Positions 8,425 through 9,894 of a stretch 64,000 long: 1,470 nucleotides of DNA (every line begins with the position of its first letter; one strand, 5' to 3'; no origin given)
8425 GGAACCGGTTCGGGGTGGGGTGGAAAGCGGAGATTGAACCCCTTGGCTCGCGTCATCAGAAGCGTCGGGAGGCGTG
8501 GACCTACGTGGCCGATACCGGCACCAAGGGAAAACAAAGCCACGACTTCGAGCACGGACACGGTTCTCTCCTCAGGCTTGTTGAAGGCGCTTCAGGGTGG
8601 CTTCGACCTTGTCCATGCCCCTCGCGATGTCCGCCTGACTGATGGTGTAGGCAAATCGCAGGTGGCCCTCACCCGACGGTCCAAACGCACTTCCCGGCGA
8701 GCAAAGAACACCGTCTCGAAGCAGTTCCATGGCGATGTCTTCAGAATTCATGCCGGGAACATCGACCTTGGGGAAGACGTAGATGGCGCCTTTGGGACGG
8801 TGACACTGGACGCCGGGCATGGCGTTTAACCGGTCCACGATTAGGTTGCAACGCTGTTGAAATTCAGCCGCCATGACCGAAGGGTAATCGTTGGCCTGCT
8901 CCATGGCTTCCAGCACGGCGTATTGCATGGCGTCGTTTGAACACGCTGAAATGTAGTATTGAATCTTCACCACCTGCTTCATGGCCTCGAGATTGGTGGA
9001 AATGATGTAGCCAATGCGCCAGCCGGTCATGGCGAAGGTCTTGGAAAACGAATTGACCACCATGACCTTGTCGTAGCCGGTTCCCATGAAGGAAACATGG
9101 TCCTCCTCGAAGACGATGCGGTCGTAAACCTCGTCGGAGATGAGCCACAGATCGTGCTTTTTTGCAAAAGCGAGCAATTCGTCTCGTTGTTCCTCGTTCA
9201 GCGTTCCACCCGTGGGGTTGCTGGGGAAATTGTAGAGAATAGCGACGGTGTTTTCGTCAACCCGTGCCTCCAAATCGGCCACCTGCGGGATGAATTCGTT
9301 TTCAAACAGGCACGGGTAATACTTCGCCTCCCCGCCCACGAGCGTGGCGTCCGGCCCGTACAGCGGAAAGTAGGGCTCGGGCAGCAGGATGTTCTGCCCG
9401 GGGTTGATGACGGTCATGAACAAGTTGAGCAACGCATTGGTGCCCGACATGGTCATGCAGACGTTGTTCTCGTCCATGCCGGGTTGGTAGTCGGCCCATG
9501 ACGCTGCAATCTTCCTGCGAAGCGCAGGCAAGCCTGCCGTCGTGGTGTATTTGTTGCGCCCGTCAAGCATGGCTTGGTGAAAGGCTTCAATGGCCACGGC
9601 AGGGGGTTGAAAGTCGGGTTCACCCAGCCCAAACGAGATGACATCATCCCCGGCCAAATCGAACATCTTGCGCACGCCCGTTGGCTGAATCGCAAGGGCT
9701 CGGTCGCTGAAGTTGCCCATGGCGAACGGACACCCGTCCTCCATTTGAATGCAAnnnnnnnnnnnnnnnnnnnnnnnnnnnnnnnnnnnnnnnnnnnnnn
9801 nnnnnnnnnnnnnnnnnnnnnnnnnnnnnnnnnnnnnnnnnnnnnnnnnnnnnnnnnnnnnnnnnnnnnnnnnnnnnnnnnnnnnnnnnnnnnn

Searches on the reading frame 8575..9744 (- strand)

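Call 81: search_protein_families(library=pfam, proteins=[window:8575-9744:-], max_evalue=0.0001)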
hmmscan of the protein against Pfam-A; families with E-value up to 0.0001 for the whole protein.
window:8575-9744:- (390 aa): 1 family
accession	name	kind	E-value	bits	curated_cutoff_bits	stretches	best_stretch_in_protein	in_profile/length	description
PF00155.27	Aminotran_1_2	-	1e-61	209.6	19.7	1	34-379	2-360/361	Aminotransferase class I and II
